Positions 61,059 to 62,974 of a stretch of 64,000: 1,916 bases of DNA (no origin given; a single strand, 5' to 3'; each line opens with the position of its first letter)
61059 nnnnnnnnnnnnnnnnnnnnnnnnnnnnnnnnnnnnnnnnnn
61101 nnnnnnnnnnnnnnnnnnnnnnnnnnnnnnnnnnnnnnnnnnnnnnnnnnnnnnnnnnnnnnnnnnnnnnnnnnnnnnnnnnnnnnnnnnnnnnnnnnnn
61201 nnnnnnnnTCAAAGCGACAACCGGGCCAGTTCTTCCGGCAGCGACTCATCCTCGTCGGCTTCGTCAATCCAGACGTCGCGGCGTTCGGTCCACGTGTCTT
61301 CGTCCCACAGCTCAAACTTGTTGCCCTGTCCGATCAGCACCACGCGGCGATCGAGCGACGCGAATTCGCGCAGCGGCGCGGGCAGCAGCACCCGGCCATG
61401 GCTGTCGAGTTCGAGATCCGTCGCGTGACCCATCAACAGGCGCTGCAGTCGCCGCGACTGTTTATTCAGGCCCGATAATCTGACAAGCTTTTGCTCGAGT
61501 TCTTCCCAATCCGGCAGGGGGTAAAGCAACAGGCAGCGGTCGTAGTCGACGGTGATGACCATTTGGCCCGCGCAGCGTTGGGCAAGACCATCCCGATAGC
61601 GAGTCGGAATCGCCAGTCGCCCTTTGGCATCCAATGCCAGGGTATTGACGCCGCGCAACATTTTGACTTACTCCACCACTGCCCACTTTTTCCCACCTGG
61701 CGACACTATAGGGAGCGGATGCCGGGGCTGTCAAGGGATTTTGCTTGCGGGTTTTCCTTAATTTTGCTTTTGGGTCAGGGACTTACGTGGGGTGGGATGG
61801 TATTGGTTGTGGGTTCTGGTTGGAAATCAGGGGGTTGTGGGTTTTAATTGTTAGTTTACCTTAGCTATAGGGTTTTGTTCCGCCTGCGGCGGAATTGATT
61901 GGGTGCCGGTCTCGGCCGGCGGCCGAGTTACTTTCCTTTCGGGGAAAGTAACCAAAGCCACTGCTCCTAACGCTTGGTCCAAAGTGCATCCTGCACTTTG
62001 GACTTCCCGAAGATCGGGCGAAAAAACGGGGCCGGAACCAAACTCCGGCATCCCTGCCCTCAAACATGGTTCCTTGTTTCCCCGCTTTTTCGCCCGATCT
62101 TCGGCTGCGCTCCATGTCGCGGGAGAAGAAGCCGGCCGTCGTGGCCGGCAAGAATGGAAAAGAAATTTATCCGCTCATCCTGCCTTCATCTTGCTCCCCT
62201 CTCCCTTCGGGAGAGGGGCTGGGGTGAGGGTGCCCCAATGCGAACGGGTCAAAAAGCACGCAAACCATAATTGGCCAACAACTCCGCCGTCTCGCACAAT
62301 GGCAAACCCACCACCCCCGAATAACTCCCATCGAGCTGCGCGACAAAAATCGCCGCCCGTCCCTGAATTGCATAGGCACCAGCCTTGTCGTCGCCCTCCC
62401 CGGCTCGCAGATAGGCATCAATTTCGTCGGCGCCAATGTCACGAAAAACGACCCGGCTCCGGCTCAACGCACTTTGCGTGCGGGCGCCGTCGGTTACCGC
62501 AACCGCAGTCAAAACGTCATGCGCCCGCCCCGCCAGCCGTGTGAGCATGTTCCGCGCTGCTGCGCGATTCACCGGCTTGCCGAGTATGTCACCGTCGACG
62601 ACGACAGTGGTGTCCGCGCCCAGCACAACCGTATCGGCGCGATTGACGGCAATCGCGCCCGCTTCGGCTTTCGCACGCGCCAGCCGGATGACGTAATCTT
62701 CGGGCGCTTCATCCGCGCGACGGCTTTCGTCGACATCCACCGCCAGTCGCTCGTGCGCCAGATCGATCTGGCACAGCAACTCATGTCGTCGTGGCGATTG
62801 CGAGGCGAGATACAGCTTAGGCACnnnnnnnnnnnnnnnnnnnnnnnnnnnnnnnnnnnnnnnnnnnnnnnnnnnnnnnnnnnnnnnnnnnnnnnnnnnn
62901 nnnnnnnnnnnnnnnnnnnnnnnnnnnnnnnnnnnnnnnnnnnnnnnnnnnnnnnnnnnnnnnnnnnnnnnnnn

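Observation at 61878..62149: Dense array of six perfect stem-loops, including a ~98-nt near-perfect hairpin, between maf and the mraZ promoter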

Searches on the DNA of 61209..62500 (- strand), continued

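Call 77: search_with_rna_model(model_id=R1, sources=[L100, L101, L102, L103, L104, L105, L106, L107, L108, L109, L110, L111, L112, L113, L114, L115, L116, L117, L118, L119, L120, L121, L122, L123, L124, L125, L126, L127, L128, L129, L130, L131, L132, L133, L134, L135, L136, L137, L138, L139, L140, L141, L142, L143, L144, L145, L146, L147, L148, L149, L150, L151, L152, L153, L154, L155, L156, L157, L158, L159, L160, L161, L162, L163, L164, L165, L166, L167, L168, L169, L170, L171, L172, L173, L174, L175, L176, L177, L178, L179, L180, L181, L182, L183, L184, L185, L186, L187, L188, L189, L190, L191, L192, L193, L194], max_evalue=10)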
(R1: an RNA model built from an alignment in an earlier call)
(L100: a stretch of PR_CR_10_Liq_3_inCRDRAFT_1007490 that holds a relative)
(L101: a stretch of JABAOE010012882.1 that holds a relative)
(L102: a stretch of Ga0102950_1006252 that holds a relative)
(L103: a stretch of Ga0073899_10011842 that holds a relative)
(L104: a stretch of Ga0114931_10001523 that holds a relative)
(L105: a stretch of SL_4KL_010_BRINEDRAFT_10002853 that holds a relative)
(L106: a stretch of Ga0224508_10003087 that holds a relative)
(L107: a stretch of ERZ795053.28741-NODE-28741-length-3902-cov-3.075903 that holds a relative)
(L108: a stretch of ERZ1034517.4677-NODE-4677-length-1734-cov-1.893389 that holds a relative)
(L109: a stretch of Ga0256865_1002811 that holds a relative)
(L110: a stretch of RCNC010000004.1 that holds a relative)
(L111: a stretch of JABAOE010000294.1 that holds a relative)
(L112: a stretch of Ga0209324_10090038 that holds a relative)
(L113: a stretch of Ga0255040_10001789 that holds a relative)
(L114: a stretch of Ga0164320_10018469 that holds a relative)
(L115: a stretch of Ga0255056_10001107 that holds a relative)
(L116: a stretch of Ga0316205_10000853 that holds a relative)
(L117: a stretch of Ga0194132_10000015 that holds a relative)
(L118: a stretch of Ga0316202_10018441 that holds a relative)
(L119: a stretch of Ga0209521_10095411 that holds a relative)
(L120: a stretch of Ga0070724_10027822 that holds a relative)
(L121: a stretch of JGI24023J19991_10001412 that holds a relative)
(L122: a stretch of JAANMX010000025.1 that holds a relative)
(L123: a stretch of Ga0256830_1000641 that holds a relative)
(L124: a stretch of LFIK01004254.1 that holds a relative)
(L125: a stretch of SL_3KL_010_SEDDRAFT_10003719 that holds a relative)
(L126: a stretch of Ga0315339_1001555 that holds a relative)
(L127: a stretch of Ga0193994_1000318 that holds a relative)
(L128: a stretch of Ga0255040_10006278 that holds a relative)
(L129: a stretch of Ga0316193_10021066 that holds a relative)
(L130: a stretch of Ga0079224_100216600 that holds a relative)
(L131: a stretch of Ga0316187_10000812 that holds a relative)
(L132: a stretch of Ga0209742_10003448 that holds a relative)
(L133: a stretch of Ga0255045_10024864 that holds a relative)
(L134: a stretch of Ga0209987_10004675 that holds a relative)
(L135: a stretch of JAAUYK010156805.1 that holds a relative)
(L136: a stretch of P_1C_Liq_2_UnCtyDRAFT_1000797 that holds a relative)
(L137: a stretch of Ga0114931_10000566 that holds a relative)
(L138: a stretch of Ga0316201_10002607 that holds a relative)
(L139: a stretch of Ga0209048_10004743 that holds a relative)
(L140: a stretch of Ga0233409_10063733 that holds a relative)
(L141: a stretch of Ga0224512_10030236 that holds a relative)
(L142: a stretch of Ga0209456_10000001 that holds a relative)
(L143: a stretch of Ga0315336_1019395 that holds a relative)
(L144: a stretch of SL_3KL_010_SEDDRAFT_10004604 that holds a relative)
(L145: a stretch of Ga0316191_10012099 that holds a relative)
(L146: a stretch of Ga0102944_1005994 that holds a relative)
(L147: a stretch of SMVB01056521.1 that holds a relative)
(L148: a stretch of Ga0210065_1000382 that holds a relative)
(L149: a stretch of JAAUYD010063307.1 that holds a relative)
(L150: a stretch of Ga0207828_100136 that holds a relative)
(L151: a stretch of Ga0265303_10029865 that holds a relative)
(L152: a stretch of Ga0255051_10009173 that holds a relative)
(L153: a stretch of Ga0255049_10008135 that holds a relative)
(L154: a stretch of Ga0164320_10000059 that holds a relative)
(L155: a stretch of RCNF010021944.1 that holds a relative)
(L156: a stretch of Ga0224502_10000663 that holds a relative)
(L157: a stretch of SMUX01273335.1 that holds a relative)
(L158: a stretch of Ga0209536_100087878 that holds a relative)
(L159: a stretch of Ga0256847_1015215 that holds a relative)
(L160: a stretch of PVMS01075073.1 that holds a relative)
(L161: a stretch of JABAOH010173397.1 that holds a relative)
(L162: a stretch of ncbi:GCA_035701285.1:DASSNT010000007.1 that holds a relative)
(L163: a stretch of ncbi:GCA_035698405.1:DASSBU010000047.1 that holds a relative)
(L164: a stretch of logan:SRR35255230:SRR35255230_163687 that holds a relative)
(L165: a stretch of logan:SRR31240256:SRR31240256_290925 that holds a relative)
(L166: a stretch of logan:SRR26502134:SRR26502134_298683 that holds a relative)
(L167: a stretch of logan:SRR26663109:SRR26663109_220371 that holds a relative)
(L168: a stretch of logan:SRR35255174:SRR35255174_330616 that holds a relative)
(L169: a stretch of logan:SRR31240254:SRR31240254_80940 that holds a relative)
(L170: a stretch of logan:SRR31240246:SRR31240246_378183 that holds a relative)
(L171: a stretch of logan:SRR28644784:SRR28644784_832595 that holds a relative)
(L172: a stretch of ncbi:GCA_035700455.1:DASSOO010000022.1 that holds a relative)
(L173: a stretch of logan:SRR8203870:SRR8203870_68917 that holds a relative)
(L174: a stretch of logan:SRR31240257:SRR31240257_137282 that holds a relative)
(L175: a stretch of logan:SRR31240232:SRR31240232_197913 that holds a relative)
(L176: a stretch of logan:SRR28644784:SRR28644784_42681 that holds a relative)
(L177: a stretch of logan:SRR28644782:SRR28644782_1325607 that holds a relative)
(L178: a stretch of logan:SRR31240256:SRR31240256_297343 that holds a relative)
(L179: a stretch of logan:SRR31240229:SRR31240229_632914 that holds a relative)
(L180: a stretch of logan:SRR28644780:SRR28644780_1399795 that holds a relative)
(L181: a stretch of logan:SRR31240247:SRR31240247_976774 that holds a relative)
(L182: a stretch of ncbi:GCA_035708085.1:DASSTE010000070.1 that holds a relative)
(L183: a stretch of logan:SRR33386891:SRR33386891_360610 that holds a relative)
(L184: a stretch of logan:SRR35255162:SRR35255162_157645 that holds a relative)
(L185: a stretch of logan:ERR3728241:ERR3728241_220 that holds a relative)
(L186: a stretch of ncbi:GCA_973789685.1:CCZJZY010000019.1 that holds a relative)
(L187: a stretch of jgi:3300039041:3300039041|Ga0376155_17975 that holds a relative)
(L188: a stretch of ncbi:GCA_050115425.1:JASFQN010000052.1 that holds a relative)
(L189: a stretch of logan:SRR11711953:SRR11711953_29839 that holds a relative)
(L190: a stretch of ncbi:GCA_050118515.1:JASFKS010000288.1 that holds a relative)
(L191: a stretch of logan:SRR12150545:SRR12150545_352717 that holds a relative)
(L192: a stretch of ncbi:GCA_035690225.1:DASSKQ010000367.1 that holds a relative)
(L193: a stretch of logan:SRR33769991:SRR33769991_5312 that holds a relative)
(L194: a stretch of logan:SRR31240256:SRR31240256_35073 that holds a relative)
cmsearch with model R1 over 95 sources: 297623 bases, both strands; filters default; matches with E-value up to 10: 5.
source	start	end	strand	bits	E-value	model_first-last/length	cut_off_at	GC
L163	11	148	+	165.5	2.2e-33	1-137/137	no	0.58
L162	2537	2674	+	159.5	4.4e-32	1-137/137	no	0.58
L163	15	112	-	50.9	1.3e-08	5-102/137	no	0.6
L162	2514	2642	-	43.8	4.4e-07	1-137/137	no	0.59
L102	2639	2690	-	11.8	3.6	1-137/137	no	0.73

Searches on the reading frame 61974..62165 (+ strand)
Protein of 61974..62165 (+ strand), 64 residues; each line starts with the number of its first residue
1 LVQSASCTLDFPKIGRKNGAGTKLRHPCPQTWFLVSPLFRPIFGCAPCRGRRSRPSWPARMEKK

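Call 69: find_homologous_proteins(query=window:61974-62165:+, max_evalue=10)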
Query seq(64 aa): no candidate shares three 5-residue words with the query. No homologue found.

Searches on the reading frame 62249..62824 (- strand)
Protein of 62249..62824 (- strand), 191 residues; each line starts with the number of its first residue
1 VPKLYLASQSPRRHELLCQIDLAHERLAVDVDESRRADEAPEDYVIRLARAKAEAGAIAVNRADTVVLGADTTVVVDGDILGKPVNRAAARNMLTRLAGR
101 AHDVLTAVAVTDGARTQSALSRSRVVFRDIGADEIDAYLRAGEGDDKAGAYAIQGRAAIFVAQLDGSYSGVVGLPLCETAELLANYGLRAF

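Call 9: find_encoding_contigs(protein=window:62249-62824:-, flank=10000, max_places=10)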
Protein window:62249-62824:- (191 aa): 1 contig read that carries it; 1 place shown.
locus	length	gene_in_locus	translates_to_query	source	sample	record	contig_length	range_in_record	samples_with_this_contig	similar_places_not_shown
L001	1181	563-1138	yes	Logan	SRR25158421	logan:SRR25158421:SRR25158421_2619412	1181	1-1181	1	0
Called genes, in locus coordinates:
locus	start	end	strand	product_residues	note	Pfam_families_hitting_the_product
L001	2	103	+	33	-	?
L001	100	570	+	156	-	PF02590:SPOUT_MTase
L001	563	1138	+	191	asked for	PF02545:Maf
